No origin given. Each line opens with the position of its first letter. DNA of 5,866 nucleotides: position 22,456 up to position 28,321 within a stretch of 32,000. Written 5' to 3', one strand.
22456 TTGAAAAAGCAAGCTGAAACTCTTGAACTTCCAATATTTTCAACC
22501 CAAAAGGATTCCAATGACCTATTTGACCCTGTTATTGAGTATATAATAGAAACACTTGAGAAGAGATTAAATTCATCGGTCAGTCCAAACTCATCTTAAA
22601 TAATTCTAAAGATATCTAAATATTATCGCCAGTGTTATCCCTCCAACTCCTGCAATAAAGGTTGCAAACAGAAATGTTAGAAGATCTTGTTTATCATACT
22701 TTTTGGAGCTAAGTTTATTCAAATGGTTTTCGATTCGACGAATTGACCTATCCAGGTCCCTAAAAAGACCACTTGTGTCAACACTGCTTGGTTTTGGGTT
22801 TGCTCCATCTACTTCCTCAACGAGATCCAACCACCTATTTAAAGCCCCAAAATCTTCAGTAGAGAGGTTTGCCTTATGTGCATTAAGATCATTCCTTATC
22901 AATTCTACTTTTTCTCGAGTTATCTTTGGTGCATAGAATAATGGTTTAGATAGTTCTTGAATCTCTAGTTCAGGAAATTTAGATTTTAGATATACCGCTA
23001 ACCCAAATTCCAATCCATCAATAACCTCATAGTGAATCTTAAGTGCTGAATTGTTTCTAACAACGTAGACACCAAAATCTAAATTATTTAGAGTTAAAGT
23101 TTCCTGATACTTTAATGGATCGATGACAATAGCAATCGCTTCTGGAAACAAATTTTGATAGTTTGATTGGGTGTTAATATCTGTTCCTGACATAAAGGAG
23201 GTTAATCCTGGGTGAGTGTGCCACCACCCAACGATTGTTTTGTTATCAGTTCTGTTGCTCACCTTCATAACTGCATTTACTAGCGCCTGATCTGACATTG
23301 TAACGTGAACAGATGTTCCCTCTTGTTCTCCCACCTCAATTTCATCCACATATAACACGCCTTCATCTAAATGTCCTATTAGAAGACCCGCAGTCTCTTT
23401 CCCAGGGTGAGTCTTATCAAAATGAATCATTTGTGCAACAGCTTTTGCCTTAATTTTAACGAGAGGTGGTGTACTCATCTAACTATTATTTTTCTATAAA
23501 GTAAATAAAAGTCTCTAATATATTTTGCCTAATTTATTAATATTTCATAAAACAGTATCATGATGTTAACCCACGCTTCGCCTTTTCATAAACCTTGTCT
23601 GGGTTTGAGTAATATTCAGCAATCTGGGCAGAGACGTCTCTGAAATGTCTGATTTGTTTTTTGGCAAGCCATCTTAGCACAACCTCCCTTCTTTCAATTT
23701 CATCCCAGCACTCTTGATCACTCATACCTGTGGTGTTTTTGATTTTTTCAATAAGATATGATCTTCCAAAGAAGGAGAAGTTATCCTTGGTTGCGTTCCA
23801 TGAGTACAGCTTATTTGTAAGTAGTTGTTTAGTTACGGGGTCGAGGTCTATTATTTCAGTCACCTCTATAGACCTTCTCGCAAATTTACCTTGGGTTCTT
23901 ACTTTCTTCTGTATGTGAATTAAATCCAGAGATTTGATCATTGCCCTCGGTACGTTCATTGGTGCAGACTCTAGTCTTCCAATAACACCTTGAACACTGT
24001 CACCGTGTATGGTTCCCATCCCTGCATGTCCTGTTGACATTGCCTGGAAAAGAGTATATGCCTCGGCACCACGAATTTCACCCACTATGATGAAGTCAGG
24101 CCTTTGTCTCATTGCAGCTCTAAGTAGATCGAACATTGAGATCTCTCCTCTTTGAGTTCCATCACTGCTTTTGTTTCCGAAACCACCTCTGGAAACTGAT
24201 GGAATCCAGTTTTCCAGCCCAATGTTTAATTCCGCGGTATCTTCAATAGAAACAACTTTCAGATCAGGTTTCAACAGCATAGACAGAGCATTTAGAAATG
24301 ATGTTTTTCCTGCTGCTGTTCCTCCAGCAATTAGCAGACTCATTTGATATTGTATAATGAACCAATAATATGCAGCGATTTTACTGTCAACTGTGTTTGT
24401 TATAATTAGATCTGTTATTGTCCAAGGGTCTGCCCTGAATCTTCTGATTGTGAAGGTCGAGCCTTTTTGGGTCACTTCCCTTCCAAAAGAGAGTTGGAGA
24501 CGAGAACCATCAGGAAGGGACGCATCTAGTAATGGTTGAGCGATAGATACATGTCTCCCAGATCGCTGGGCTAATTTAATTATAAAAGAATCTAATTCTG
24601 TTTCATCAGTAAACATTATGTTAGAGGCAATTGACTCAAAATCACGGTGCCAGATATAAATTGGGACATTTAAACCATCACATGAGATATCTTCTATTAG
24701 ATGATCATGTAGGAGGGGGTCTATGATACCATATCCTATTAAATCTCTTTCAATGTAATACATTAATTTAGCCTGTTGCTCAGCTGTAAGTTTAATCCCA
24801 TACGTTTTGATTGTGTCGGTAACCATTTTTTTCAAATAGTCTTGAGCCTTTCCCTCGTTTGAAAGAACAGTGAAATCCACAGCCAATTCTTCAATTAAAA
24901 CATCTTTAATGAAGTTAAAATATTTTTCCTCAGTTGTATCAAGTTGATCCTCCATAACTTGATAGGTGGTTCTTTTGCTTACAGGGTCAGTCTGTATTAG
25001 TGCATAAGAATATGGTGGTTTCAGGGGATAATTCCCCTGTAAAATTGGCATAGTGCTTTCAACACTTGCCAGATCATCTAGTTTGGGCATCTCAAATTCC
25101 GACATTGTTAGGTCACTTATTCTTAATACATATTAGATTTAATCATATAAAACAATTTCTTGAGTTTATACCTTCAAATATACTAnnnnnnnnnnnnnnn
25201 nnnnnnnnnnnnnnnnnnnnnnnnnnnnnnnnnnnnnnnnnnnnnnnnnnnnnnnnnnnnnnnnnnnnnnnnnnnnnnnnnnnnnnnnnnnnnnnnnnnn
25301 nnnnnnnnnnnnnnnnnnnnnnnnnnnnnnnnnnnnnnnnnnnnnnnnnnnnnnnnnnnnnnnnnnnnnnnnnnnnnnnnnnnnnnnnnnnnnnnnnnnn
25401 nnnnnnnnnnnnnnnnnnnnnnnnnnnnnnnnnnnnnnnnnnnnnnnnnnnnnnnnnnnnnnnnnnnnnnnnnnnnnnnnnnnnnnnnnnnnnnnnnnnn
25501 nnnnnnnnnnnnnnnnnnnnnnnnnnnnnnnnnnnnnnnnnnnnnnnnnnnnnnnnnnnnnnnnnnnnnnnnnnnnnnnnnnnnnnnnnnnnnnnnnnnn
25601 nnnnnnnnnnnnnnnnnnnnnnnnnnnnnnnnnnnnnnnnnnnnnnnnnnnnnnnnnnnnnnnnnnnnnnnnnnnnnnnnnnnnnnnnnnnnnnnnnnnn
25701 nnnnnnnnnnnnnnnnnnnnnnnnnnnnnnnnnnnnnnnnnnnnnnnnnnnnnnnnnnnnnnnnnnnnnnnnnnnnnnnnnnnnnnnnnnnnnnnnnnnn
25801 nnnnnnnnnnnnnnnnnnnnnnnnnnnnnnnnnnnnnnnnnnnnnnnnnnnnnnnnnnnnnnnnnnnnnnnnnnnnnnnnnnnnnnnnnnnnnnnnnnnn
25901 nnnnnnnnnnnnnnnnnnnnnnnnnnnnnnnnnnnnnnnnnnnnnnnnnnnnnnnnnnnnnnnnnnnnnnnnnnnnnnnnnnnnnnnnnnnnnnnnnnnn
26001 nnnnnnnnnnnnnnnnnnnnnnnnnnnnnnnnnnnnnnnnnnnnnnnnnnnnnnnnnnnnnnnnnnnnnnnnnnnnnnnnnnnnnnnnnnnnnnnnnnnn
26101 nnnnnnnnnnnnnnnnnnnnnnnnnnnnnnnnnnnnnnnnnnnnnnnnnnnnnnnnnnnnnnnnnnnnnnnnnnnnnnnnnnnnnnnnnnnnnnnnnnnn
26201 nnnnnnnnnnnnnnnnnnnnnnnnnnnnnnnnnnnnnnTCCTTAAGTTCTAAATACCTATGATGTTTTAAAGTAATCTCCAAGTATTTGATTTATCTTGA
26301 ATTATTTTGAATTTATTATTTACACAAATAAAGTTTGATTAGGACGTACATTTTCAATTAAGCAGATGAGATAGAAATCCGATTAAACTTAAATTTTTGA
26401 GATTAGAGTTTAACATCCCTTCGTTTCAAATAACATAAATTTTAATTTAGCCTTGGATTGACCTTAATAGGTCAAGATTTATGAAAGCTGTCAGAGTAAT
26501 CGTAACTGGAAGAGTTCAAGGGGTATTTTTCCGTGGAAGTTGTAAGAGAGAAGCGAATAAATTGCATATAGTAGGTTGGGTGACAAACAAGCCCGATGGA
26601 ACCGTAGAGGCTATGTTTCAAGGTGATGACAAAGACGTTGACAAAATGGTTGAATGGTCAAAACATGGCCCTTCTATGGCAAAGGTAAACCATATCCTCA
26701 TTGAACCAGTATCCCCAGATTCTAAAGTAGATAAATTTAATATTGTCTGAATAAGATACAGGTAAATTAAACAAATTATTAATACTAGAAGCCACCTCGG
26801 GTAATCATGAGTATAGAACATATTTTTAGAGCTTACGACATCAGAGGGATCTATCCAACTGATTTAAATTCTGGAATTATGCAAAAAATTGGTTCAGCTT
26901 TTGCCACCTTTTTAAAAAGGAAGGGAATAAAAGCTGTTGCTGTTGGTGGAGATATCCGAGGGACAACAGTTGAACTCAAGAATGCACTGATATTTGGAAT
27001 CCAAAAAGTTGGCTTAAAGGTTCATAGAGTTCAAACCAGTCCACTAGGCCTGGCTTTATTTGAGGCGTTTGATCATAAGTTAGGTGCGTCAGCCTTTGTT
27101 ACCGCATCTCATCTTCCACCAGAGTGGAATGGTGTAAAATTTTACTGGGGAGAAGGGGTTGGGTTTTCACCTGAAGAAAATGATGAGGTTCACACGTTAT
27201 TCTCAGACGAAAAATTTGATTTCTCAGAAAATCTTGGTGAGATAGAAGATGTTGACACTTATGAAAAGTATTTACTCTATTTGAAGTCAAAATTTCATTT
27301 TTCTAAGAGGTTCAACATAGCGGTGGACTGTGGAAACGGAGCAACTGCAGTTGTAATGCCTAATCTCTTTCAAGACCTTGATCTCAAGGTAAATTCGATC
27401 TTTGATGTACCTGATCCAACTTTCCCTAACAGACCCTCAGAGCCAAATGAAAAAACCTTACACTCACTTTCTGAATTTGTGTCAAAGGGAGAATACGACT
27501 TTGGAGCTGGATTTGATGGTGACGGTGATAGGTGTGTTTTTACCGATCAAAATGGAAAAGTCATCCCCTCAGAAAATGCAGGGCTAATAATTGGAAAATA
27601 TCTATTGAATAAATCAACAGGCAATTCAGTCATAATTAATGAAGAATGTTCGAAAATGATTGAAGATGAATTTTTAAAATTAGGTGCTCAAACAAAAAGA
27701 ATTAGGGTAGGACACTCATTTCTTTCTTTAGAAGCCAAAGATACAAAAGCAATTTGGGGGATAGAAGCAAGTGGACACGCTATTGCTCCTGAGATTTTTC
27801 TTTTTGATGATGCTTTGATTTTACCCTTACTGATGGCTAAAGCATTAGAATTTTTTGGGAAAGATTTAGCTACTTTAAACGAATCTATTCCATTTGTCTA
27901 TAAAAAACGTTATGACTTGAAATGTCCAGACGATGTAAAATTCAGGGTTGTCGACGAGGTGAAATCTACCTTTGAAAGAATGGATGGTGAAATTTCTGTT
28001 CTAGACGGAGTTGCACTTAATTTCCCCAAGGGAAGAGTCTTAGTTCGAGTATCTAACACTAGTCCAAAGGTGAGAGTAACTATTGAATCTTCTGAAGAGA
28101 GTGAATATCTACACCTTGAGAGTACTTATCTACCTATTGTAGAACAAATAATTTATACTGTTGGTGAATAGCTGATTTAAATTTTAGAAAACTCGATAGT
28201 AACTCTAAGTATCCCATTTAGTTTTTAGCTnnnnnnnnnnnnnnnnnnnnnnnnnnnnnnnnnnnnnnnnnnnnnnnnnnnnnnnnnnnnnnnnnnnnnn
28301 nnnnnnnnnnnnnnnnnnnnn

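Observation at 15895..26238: Type IV pilus-like locus interleaved with protease, kinase and P-loop genes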

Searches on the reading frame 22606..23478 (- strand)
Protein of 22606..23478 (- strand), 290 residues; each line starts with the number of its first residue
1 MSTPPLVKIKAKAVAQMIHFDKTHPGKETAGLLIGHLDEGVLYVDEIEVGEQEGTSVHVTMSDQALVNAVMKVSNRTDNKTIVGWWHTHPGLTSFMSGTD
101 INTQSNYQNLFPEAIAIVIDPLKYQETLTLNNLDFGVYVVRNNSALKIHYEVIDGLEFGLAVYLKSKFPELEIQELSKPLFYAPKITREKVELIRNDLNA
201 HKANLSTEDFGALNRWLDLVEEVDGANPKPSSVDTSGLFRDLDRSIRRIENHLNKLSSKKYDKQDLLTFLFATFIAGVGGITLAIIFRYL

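Call 3: search_protein_families(library=pfam, proteins=[window:22606-23478:-], max_evalue=0.01)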
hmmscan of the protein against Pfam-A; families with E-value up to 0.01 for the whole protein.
window:22606-23478:- (290 aa): 2 families
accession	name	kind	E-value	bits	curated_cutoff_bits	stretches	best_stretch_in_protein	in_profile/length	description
PF01398.27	JAB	-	1.8e-13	50.7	22.5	1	7-112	6-116/117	JAB1/Mov34/MPN/PAD-1 ubiquitin protease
PF14464.11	Prok-JAB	-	3.8e-09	36.9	25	1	11-104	2-90/114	Prokaryotic homologs of the JAB domain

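Call 4: search_protein_families(library=ncbifam, proteins=[window:22606-23478:-], max_evalue=0.01)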
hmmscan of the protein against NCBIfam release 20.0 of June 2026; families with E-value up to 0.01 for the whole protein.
window:22606-23478:- (290 aa): 3 families
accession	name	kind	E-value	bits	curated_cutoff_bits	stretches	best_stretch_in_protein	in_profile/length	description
NF058523.1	6A-MBL_cap2_3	equivalog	7.5e-07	28.1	320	1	7-106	545-649/665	anti-phage 6A-MBL system cap2_3 protein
TIGR02256.1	ICE_VC0181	hypoth_equivalog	1.4e-05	25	127.6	1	26-104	16-97/131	conserved hypothetical protein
NF050170.1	CDNTaseCGASCap3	equivalog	0.0023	18.2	200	1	6-106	15-119/153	CBASS system CD-NTase/cGAS isopeptidase Cap3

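Call 33: search_solved_structures(query=window:22606-23478:-, max_evalue=0.01)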
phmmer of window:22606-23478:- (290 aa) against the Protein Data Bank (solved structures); distinct sequences matched with E-value up to 0.01: 48.
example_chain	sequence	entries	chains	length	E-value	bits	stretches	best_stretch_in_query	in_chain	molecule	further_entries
6fjv_A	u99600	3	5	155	2.9e-25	92.5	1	6-142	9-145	26S proteasome regulatory subunit N11-like protein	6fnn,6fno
6fju_A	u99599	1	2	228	8.3e-25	91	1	7-143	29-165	26S proteasome regulatory subunit N11-like protein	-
5vfp_c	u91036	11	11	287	4.6e-15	59.1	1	5-123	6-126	26S proteasome non-ATPase regulatory subunit 14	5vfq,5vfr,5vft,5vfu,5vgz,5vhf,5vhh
22mm_c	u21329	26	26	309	5.8e-15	58.7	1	5-123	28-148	26S proteasome non-ATPase regulatory subunit 14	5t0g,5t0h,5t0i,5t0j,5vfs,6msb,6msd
12bm_c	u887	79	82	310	5.9e-15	58.7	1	5-123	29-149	26S proteasome non-ATPase regulatory subunit 14 | Proteasome (Prosome, macropain) 26S subunit, non-ATPase, 14 | RPN11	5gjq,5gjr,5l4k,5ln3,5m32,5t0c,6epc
4ocl_B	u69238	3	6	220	1.2e-14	57.7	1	6-124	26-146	26S proteasome regulatory subunit RPN11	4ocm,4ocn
5u4p_B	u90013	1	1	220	1.2e-14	57.7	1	6-124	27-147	26S proteasome regulatory subunit RPN11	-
5w83_B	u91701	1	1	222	1.2e-14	57.7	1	6-124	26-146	Ubiquitin carboxyl-terminal hydrolase RPN11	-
8usb_c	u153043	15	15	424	1.4e-14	57.5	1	5-123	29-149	26S proteasome non-ATPase regulatory subunit 14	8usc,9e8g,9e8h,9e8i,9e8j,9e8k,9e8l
4owp_B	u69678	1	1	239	1.5e-14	57.4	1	6-123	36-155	26S proteasome regulatory subunit RPN11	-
4o8x_B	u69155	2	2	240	1.5e-14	57.4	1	6-123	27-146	26S proteasome regulatory subunit RPN11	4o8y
6fvt_V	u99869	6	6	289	2.1e-14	56.9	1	6-123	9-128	Ubiquitin carboxyl-terminal hydrolase RPN11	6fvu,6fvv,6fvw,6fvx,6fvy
8amz_V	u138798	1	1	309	2.1e-14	56.9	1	4-123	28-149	26S proteasome regulatory subunit RPN11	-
3jck_G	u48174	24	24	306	2.4e-14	56.7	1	6-123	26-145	Ubiquitin carboxyl-terminal hydrolase RPN11 | 26S PROTEASOME REGULATORY SUBUNIT RPN11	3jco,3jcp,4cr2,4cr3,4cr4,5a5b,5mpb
9w39_c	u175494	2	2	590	2.8e-14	56.5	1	5-123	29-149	Ubiquitin C-terminal hydrolase PSMD14,Uncharacterized protein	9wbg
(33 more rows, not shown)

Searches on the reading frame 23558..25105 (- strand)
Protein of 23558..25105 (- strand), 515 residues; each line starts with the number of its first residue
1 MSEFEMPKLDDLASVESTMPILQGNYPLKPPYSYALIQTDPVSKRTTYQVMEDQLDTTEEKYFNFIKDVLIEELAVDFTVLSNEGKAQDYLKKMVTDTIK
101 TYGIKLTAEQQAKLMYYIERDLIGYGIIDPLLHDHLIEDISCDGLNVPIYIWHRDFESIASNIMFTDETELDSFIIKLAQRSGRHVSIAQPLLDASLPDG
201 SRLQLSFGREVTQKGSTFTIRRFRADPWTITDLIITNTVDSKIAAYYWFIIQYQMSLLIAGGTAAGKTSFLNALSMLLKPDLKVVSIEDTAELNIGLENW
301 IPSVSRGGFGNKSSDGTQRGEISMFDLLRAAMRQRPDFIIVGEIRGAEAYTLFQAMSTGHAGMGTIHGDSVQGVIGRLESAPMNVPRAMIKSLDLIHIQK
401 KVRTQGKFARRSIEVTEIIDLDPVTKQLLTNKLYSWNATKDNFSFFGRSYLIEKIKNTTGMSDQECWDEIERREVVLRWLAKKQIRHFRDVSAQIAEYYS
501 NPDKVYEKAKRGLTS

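Call 3: search_protein_families(library=pfam, proteins=[window:23558-25105:-], max_evalue=0.01)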
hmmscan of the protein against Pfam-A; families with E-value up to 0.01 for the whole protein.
window:23558-25105:- (515 aa): 4 families
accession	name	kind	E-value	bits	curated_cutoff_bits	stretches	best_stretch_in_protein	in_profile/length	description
PF00437.27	T2SSE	-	1.2e-37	129.9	24.9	1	151-456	27-321/370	Type II/IV secretion system protein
PF23989.1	PilB3_C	-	5.2e-07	30.2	27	1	441-507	3-68/83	PilB3-like, C-terminal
PF01580.24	FtsK_SpoIIIE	-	0.0089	15.9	24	0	255-274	40-59/221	FtsK/SpoIIIE family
PF13555.12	AAA_29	-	0.0095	16.1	27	0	256-282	24-50/61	P-loop containing region of AAA domain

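Call 4: search_protein_families(library=ncbifam, proteins=[window:23558-25105:-], max_evalue=0.01)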
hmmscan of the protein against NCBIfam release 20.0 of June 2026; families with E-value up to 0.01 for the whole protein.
window:23558-25105:- (515 aa): 18 families
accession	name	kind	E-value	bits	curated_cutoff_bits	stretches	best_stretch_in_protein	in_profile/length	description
NF058587.1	archaellum_moto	equivalog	5.7e-121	404.8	550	1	33-500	40-519/527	archaellum flagellar ATPase motor FlaI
NF053672.1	bindosome_BasE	exception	3.2e-65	220.8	1000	1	47-503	63-512/512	bindosome assembly system ATPase subunit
TIGR03819.1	heli_sec_ATPase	hypoth_equivalog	1.7e-48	165.6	373.15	1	91-380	17-299/340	TadA family conjugal transfer-associated ATPase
TIGR02788.1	VirB11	equivalog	7.5e-34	117.1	249.95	2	242-403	132-285/308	P-type DNA transfer ATPase VirB11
TIGR02782.1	TrbB_P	equivalog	5.9e-32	111.2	304.55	1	150-420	33-295/303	P-type conjugative transfer ATPase TrbB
NF010475.0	PRK13900.1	equivalog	8.1e-27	94.1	389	2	241-379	147-280/333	type IV secretion system ATPase VirB11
NF010469.0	PRK13894.1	subfamily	3.1e-26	92.5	508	1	145-380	41-266/320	conjugal transfer ATPase TrbB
NF010407.0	PRK13833.1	subfamily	1.4e-22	80.6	499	1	187-390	78-271/323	conjugal transfer protein TrbB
NF010425.0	PRK13851.1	equivalog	1.3e-18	67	461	1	242-373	150-276/344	type IV secretion system protein VirB11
NF007755.0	PRK10436.1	equivalog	1.8e-17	63.2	617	1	245-459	210-410/465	type II secretion system protein GspE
NF041000.1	ATPase_ComGA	equivalog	7.3e-16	58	300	1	321-400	184-263/267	competence type IV pilus ATPase ComGA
TIGR02533.1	type_II_gspE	equivalog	9.1e-13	47.7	630.25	1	257-415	246-392/486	type II secretion system ATPase GspE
TIGR02538.1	type_IV_pilB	equivalog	1.2e-12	47.2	675.65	1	254-405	316-455/564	type IV-A pilus assembly ATPase PilB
TIGR02525.1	plasmid_TraJ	equivalog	8.4e-11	41.4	368.3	1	258-439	153-333/372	plasmid transfer ATPase TraJ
NF053534.1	T4PilAsmATPsTfpB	equivalog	1.8e-10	39.9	850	1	256-413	338-483/584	type IV pilus assembly ATPase TfpB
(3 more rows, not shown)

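Call 37: search_solved_structures(query=window:23558-25105:-, max_evalue=1e-10)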
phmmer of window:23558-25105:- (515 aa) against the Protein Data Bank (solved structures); distinct sequences matched with E-value up to 1e-10: 9.
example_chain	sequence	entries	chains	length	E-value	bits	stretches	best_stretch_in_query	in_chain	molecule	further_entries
2oap_1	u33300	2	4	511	1e-124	420.1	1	25-513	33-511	Type II secretion system protein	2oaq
4ii7_A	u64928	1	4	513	9.6e-83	281.7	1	91-492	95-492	FlaI ATPase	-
4ihq_A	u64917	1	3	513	6.5e-82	278.9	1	91-492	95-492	FlaI ATPase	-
9e24_A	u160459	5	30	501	4.1e-45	157.6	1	76-442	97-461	CpaF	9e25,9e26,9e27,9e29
8rkd_E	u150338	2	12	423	6.5e-45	156.9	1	86-442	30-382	Pilus assembly ATPase CpaF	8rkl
8rjf_A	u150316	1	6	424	6.6e-45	156.9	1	86-442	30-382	Pilus assembly ATPase CpaF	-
6bge_A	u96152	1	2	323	1.5e-13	53.4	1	190-380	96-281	VirB11-like protein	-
1g6o_A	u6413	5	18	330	1.6e-13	53.4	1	190-380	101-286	CAG-ALPHA | virB11 homolog | Cag-alfa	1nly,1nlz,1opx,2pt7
2gza_A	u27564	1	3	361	6.9e-11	44.7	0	250-378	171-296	Type IV secretion system protein VirB11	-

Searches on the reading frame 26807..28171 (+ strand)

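Call 65: search_protein_families(library=pfam, proteins=[window:26807-28171:+], max_evalue=1)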
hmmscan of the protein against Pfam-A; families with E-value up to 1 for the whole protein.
window:26807-28171:+ (454 aa): 4 families
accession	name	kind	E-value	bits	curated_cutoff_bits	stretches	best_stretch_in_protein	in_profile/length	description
PF02878.22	PGM_PMM_I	-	1.6e-25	89.8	22.5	1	6-137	3-136/138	Phosphoglucomutase/phosphomannomutase, alpha/beta/alpha domain I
PF02879.22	PGM_PMM_II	-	3.4e-19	69.7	29.3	1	155-250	3-103/103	Phosphoglucomutase/phosphomannomutase, alpha/beta/alpha domain II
PF02880.22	PGM_PMM_III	-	1.8e-12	47.8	20.7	1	258-359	5-109/115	Phosphoglucomutase/phosphomannomutase, alpha/beta/alpha domain III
PF00408.26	PGM_PMM_IV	-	2.7e-07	31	23.1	1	378-433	3-57/68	Phosphoglucomutase/phosphomannomutase, C-terminal domain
